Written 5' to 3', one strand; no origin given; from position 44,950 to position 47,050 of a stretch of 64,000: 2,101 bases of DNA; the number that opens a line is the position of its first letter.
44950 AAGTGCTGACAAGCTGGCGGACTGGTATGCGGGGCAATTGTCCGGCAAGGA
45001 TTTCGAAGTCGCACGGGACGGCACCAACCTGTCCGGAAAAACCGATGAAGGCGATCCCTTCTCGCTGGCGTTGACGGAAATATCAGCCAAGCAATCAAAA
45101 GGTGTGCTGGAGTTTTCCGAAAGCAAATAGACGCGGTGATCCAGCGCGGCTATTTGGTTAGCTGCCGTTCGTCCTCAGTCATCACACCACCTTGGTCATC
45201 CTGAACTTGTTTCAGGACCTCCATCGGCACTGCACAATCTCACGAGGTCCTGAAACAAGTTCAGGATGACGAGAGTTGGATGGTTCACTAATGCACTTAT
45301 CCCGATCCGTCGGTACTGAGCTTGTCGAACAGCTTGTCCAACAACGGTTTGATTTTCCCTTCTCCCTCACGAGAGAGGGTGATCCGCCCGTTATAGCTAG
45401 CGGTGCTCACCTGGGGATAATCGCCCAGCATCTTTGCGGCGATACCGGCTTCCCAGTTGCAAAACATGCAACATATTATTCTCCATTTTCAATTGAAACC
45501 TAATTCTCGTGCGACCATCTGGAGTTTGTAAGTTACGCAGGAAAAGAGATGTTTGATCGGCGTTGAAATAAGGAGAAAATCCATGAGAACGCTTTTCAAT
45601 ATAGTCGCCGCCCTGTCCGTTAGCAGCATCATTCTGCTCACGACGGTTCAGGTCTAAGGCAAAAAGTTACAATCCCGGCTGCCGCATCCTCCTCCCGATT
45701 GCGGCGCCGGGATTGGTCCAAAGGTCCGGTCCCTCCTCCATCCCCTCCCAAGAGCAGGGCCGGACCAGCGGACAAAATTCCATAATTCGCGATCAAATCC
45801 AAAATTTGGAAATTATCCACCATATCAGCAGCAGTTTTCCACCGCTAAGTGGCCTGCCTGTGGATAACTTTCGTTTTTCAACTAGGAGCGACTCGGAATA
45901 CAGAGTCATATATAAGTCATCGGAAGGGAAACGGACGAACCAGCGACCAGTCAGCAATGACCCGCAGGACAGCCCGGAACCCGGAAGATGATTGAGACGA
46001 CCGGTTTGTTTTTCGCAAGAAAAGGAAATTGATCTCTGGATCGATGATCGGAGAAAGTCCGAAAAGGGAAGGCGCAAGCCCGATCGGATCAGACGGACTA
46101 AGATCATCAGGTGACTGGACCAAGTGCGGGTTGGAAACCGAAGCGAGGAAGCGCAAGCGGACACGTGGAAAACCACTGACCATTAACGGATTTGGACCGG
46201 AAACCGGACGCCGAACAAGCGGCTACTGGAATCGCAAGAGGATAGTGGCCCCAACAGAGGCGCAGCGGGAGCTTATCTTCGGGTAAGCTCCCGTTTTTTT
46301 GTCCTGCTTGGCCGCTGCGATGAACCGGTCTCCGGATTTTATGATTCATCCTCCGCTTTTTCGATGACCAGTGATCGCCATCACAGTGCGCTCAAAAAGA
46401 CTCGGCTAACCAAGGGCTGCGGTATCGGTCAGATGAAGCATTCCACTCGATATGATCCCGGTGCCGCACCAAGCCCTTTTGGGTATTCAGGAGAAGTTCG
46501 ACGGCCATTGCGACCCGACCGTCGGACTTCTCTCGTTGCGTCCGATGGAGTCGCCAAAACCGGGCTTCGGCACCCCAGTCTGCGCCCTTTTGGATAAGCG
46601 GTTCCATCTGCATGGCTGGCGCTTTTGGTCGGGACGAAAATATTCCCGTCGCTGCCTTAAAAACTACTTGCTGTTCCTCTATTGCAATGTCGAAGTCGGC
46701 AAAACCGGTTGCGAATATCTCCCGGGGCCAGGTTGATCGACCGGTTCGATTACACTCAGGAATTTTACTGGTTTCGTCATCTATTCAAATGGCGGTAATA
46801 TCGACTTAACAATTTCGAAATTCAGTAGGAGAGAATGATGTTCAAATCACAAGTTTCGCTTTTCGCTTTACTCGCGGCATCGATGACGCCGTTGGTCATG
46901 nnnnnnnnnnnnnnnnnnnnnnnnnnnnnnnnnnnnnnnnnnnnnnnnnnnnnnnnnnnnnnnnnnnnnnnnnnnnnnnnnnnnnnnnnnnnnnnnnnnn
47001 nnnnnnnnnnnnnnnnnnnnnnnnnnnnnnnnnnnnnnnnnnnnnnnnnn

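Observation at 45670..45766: Two tandem CCUCC-loop hairpins (cuckoo/GsrN-like anti-SD sRNA) upstream of katG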

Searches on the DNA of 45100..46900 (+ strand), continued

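Call 88: search_with_rna_model(model_id=R1, sources=[window, L001, L002, L003, L004, L005, L006, L007, L008, L009, L010, L011, L012, L013, L015, L016, L017, L019, L021, L022, L023, L024, L025, L026, L028, L029, L030, L031, L032, L033, L034, L035, L036, L037, L038, L039, L040, L041, L042, L043, L044, L046, L090], max_evalue=0.1, make_alignment=true)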
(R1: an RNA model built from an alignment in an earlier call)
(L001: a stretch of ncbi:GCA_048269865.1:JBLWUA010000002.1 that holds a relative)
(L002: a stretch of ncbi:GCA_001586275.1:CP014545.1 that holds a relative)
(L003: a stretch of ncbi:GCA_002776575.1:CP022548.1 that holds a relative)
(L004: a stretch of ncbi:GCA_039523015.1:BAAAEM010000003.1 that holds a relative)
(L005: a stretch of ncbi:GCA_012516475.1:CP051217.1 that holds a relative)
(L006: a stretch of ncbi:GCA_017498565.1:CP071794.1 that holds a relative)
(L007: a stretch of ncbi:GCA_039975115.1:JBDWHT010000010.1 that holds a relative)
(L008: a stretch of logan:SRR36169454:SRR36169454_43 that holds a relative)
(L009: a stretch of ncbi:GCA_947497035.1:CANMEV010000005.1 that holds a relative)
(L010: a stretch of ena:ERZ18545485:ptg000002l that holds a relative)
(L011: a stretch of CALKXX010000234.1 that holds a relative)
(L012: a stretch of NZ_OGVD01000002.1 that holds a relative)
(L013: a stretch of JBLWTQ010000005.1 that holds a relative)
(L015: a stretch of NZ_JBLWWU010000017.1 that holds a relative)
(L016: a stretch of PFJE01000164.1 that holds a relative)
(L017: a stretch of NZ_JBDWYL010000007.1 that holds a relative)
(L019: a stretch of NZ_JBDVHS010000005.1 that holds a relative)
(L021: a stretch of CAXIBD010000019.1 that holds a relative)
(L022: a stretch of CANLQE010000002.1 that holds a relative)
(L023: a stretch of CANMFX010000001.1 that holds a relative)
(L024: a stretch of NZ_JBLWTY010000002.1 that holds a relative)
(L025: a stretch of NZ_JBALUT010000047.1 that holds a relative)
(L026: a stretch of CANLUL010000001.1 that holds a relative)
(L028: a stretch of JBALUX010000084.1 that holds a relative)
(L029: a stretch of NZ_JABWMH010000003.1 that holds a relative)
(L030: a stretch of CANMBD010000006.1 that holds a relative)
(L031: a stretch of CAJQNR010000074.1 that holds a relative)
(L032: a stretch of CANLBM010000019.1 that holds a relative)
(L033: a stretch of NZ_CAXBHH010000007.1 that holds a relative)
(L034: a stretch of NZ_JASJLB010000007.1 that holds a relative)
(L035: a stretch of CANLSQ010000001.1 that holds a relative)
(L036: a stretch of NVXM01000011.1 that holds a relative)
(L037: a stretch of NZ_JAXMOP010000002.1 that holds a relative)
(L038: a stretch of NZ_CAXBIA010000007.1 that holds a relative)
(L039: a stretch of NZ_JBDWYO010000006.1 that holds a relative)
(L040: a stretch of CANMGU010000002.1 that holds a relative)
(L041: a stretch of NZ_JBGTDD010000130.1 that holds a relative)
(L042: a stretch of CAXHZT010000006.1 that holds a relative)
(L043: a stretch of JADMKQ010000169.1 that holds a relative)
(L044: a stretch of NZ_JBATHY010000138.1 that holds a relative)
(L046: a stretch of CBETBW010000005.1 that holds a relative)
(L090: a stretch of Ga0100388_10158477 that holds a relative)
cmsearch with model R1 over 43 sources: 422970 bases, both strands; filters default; matches with E-value up to 0.1: 64.
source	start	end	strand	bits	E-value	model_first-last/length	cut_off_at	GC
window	45655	45789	+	150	1.8e-50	1-135/135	no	0.59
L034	670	804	-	146.4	3.7e-49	1-135/135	no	0.64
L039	5927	6061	-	145.2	9.7e-49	1-135/135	no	0.56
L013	810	944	+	140.8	3.5e-47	1-135/135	no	0.58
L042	4568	4702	+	138.7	1.9e-46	1-135/135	no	0.63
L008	7569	7703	+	135.8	2.3e-45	1-135/135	no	0.61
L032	2129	2263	-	135.7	2.3e-45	1-135/135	no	0.54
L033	3610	3744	+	135.1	4e-45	1-135/135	no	0.54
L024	263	397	+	134.4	6.8e-45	1-135/135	no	0.58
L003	6573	6707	+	133.2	1.8e-44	1-135/135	no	0.56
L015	173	307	+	132.8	2.7e-44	1-135/135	no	0.55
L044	6348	6482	-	131.6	7e-44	1-135/135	no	0.61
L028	1636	1772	-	131.2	9.7e-44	1-135/135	no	0.59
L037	2610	2746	-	129.3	4.6e-43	1-135/135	no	0.59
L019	6090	6228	+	128.5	8.9e-43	1-135/135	no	0.56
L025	5281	5415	-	127.3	2.4e-42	1-135/135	no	0.58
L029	1335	1469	+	126.8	3.5e-42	1-135/135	no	0.59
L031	1121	1257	+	125.8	7.7e-42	1-135/135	no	0.59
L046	5293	5426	+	125.8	8.3e-42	1-135/135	no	0.58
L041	4908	5041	-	125.2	1.3e-41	1-135/135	no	0.63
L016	3548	3682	-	125.1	1.5e-41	1-135/135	no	0.61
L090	875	1011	-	124.1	3.3e-41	1-135/135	no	0.59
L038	5296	5432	+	123.9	3.7e-41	1-135/135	no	0.54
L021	3045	3178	+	121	4.1e-40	1-135/135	no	0.62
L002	6568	6700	+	116.4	1.8e-38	1-135/135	no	0.54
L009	7563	7697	+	111.5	1e-36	1-135/135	no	0.57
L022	3137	3270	-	111.3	1.2e-36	1-135/135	no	0.56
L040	2969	3104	+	110.3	2.7e-36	1-135/135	no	0.57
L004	6544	6678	+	108.5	1.1e-35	1-135/135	no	0.53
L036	2413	2554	+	107.8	2.1e-35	1-135/135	no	0.64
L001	6011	6149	+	107.7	2.2e-35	1-135/135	no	0.61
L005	7600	7734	+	107.6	2.4e-35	1-135/135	no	0.59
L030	4946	5083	+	107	4e-35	1-135/135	no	0.54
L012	7435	7571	+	105.4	1.5e-34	1-135/135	no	0.55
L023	3025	3163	+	105.2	1.8e-34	1-135/135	no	0.53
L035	4999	5132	+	102.6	1.4e-33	1-135/135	no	0.55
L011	3570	3708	+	102.3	1.9e-33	1-135/135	no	0.59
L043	688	817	-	100.4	8.6e-33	1-135/135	no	0.5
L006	7560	7693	+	91.4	1.5e-29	1-135/135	no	0.54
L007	7558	7689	+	89.3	8e-29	1-135/135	no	0.55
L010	7565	7694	+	89.3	8e-29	1-135/135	no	0.6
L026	4252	4383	-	88.6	1.5e-28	1-135/135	no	0.55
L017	5533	5665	-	82.2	2.6e-26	1-135/135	no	0.58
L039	5863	6016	+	22.6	4.7e-05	1-135/135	no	0.53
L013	855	956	-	21.3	0.00013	1-135/135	no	0.61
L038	5344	5438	-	20.9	0.00019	1-135/135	no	0.53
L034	644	759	+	20.7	0.00021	1-135/135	no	0.61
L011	3616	3724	-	19.7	0.00052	1-135/135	no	0.57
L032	2145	2202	+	19.5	0.00059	62-119/135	no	0.64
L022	3121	3228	+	19.4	0.00063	1-135/135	no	0.54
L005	7661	7717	-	19.4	0.00065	63-118/135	no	0.63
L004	6607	6661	-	19.1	0.00082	63-118/135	no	0.58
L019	6138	6233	-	19.1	0.00084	1-135/135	no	0.54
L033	3671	3728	-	19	0.00087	62-119/135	no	0.66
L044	6364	6421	+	18.9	0.00099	62-119/135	no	0.64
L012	7483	7616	-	18.7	0.0011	1-135/135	no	0.48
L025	5297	5354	+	17.5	0.003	62-119/135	no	0.55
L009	7625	7680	-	17.5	0.0032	63-118/135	no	0.62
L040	3032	3087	-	17.5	0.0032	63-118/135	no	0.62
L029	1380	1476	-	17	0.0046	1-135/135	no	0.61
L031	1167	1283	-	16.4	0.0073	1-135/135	no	0.59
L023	3092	3146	-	15.4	0.017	63-118/135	no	0.64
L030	5013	5065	-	14.3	0.042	64-117/135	no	0.66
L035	5062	5114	-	13.9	0.059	64-117/135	no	0.64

Alignment A4: 64 matches aligned to the model, 242 columns, each read 5' to 3' on its own strand. Consensus structure (alignment columns), stored with it:
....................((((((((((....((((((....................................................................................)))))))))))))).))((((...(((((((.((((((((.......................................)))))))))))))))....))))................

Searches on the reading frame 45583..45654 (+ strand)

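Call 54: search_protein_families(library=ncbifam, proteins=[window:45583-45654:+], max_evalue=10)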
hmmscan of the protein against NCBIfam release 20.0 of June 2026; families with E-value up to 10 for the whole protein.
seq(24 aa): 1 family
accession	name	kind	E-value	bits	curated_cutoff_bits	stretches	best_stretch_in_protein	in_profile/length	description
NF007848.0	PRK10557.1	equivalog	0.16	11.2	120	1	3-23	14-34/192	prepilin peptidase-dependent protein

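Call 55: search_protein_families(library=pfam, proteins=[window:45583-45654:+], max_evalue=10)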
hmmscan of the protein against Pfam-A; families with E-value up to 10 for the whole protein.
seq(24 aa): 1 family
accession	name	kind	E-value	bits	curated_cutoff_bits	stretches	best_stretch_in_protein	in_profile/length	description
PF23502.1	YdgV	-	0.042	14.2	27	1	2-21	6-25/33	YdgV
